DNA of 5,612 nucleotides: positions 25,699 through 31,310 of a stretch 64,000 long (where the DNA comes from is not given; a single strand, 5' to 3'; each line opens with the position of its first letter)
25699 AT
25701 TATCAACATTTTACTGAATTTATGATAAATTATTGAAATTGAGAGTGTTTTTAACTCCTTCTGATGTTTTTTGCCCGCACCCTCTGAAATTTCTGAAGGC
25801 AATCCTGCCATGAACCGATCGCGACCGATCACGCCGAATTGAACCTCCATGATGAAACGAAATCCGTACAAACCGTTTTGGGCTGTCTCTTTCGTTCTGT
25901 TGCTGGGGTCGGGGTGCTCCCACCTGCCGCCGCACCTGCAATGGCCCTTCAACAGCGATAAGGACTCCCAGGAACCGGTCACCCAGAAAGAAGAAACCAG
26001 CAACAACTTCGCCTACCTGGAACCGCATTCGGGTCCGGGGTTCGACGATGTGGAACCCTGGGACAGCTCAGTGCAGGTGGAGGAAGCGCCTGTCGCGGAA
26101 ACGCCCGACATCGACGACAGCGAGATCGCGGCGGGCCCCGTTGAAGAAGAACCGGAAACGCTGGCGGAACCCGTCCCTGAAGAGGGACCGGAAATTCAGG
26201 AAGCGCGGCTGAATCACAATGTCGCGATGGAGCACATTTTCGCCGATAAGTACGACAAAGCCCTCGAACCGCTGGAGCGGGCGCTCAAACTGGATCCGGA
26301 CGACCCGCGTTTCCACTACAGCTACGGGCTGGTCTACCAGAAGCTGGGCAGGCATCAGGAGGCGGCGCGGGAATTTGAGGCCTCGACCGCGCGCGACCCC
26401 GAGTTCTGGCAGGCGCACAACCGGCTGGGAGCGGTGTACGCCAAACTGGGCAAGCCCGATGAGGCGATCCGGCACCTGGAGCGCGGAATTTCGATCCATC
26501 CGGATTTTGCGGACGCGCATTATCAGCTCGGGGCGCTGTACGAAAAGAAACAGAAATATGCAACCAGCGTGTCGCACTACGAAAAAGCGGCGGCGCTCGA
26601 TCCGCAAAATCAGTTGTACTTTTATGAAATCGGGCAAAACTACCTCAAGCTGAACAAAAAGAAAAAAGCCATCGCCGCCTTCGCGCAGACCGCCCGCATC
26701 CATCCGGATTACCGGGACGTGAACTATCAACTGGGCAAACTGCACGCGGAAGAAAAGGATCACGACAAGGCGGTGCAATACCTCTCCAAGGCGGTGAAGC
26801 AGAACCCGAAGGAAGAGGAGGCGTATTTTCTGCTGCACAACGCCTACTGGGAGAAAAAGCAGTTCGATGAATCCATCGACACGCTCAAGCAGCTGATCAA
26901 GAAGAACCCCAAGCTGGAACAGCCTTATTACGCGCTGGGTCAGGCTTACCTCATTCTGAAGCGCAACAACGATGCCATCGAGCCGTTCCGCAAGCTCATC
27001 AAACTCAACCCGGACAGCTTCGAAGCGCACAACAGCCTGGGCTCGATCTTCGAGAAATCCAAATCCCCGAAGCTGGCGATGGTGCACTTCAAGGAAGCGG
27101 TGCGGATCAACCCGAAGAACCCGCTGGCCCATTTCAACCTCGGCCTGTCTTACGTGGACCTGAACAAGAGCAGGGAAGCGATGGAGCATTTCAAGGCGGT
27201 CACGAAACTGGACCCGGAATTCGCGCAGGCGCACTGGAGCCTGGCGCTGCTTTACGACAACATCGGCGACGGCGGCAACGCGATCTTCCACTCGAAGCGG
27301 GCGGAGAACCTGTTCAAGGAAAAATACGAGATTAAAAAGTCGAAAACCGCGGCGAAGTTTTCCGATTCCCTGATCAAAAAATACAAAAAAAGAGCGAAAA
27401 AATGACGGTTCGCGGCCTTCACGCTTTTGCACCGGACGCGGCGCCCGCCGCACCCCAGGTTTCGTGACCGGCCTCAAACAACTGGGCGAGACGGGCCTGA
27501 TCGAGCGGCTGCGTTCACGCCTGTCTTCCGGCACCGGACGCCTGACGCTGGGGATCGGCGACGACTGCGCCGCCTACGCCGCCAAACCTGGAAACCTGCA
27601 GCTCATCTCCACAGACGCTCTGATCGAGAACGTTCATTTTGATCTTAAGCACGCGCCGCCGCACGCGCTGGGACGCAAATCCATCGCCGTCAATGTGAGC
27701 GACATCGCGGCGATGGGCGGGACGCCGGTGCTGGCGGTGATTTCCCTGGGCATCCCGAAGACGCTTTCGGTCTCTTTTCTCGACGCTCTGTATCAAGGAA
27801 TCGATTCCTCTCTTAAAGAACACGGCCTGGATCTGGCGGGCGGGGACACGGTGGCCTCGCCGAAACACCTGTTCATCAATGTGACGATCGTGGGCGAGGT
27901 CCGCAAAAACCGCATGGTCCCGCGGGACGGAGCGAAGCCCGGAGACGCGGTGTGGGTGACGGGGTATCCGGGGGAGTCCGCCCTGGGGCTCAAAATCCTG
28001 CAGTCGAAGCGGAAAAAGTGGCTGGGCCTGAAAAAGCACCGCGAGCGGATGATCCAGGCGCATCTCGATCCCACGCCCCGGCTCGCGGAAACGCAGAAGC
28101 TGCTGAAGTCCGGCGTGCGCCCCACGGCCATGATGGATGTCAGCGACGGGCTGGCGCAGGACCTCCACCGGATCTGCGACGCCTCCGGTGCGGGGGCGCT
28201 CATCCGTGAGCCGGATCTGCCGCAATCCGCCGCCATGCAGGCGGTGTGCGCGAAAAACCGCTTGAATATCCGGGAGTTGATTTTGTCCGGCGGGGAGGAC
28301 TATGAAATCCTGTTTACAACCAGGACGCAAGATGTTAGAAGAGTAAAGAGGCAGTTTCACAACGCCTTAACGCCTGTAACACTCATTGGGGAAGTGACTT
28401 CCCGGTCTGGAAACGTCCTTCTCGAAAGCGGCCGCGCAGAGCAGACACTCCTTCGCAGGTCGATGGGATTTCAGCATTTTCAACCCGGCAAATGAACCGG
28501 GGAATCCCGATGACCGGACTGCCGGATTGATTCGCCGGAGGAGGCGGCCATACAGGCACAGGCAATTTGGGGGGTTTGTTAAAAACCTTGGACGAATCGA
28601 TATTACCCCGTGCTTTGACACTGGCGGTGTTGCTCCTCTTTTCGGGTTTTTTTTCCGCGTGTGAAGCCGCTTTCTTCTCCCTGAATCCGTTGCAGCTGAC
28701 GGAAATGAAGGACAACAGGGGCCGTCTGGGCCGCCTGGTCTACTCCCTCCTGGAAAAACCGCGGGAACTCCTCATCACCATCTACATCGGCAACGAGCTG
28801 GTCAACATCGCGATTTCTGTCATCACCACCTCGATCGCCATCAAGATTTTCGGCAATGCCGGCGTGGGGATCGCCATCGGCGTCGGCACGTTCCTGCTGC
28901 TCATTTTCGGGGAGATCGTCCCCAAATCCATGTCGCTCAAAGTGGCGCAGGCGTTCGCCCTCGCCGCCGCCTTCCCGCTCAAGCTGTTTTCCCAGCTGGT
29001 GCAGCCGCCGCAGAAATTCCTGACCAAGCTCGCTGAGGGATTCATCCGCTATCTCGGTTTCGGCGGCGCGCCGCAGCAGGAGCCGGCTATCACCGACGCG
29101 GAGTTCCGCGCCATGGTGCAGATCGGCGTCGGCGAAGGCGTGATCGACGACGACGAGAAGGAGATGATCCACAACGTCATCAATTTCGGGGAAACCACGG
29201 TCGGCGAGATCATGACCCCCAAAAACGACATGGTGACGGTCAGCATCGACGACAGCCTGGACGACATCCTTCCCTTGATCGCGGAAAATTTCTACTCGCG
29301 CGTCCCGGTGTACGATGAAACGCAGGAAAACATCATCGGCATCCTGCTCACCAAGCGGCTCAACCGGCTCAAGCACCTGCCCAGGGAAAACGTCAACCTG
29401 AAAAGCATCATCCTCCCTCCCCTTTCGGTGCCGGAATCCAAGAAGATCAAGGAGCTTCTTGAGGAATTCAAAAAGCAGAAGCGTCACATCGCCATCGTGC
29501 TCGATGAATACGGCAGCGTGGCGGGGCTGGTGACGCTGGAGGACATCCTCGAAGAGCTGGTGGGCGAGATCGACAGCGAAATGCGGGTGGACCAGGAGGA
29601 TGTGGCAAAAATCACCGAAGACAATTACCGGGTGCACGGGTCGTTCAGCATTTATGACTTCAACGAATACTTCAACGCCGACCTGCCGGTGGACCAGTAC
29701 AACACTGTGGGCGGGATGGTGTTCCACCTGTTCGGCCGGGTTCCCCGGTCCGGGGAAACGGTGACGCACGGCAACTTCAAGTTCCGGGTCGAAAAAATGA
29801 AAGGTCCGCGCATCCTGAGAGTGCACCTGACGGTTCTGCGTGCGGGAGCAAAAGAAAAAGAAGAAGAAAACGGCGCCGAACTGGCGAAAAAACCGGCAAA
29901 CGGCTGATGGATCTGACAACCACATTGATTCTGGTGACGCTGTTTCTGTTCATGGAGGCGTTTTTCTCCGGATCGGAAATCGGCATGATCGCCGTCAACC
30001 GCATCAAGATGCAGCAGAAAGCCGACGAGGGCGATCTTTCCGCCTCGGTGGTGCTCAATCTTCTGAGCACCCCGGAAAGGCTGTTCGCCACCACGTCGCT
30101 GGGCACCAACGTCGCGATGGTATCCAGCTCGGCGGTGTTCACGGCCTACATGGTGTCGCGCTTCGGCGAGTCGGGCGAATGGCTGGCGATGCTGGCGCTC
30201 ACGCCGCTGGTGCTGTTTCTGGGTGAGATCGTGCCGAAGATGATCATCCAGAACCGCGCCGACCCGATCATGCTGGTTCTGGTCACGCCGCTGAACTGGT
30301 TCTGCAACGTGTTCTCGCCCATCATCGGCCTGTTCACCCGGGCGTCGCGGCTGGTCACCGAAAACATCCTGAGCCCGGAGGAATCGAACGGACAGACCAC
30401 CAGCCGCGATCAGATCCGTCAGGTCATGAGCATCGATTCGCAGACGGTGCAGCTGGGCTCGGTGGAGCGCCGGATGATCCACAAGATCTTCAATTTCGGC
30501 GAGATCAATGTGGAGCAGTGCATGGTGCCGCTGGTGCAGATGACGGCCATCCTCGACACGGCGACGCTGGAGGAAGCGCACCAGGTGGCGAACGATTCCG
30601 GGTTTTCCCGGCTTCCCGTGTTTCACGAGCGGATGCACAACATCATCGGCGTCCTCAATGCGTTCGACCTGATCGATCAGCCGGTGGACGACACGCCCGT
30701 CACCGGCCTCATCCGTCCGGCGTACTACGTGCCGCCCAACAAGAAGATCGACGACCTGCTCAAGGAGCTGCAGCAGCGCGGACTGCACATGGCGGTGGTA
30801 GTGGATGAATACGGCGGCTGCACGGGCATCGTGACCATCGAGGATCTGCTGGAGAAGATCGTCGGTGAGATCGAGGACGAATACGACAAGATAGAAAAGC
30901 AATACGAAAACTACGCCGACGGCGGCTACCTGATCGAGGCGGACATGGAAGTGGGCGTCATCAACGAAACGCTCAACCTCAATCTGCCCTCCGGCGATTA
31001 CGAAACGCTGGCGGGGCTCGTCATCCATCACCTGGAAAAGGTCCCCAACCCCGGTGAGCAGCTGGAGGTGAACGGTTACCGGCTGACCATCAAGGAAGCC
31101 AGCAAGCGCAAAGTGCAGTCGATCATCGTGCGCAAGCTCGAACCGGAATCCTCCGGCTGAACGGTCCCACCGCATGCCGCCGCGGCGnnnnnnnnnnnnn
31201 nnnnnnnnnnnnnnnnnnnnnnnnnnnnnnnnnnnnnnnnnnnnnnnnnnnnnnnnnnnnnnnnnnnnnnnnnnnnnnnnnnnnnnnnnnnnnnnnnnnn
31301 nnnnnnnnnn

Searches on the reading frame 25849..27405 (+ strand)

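Call 53: search_protein_families(library=pfam, proteins=[window:25849-27405:+], max_evalue=0.001)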
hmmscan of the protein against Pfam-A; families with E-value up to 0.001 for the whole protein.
window:25849-27405:+ (518 aa): 30 families (the best 25 are shown)
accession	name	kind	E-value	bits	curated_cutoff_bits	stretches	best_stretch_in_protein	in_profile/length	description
PF13414.12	TPR_11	-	3.9e-65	215.7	26.8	7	134-167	9-42/42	TPR repeat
PF07719.23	TPR_2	-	8.7e-57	185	27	5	188-219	2-33/34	Tetratricopeptide repeat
PF00515.34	TPR_1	-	1.2e-56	186.7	27.8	6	188-220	2-34/34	Tetratricopeptide repeat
PF13181.12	TPR_8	-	7.6e-54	175.8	25.7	4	291-321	3-33/34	Tetratricopeptide repeat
PF13432.12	TPR_16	-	2.5e-49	165.7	32.7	6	160-212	4-56/65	Tetratricopeptide repeat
PF13431.12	TPR_17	-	1.4e-42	140.9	24.4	4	143-172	3-32/34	Tetratricopeptide repeat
PF13428.12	TPR_14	-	8.1e-41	134.7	23.5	2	188-230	2-44/44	Tetratricopeptide repeat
PF14559.12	TPR_19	-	1.4e-37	128.3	25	4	300-362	2-62/68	Tetratricopeptide repeat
PF13424.12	TPR_12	-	1.9e-28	98.9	30.1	1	189-251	5-75/77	Tetratricopeptide repeat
PF13174.12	TPR_6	-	3.2e-27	93.7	26.3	0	291-321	2-32/33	Tetratricopeptide repeat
PF25063.1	ARM_TT21_C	-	1.1e-23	84.7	35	2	300-460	32-199/209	Tetratricopeptide repeat protein 21 C-terminal ARM domain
PF13176.12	TPR_7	-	6.5e-21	73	27.9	0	223-255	1-35/36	Tetratricopeptide repeat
PF12895.13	ANAPC3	-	7.2e-21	74.7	27.2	2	134-212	4-81/82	Anaphase-promoting complex, cyclosome, subunit 3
PF13371.12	TPR_9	-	1.7e-20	73.2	35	1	131-185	7-61/73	Tetratricopeptide repeat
PF23914.1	TPR_CcmH_CycH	-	3.2e-20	73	42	2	261-355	56-153/158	Cytochrome c-type biogenesis protein H TPR domain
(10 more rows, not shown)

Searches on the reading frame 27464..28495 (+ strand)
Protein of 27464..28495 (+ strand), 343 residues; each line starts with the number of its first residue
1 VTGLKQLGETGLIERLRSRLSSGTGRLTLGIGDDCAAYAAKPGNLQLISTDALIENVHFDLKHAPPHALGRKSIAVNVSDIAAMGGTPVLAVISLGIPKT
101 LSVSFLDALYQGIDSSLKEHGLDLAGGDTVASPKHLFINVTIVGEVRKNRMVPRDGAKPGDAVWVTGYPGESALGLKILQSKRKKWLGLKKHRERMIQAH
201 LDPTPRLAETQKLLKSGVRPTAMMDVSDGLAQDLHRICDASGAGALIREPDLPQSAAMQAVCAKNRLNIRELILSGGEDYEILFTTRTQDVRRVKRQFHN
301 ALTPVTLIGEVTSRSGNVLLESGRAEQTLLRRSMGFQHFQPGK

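Call 53: search_protein_families(library=pfam, proteins=[window:27464-28495:+], max_evalue=0.001)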
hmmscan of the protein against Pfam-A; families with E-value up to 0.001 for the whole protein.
window:27464-28495:+ (343 aa): 2 families
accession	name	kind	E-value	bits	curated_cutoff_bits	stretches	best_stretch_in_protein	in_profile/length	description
PF00586.29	AIRS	-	3.9e-27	95.3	24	1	32-146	1-112/112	AIR synthase related protein, N-terminal domain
PF02769.27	AIRS_C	-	1.1e-09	39.1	23.1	1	158-316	1-150/156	AIR synthase related protein, C-terminal domain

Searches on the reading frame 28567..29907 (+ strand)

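Call 57: search_protein_families(library=pfam, proteins=[window:28567-29907:+], max_evalue=0.001)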
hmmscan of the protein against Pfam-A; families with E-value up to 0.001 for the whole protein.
window:28567-29907:+ (446 aa): 3 families
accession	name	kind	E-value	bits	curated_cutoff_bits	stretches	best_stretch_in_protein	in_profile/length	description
PF01595.25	CNNM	-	6.2e-47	160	28.4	1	19-197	3-181/181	Cyclin M transmembrane N-terminal domain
PF03471.22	CorC_HlyC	-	8.9e-22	77.3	27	1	348-423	2-79/81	Transporter associated domain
PF00571.33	CBS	-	2.6e-19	69.7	24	2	284-332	8-56/57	CBS domain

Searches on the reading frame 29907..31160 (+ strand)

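Call 57: search_protein_families(library=pfam, proteins=[window:29907-31160:+], max_evalue=0.001)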
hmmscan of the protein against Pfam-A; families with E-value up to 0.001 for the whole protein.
window:29907-31160:+ (417 aa): 3 families
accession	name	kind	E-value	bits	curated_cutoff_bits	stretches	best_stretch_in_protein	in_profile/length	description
PF01595.25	CNNM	-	3e-37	128.5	28.4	1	9-180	2-174/181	Cyclin M transmembrane N-terminal domain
PF03471.22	CorC_HlyC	-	2.5e-21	75.9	27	1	337-411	4-80/81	Transporter associated domain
PF00571.33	CBS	-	4.1e-15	56.3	24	1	270-319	7-56/57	CBS domain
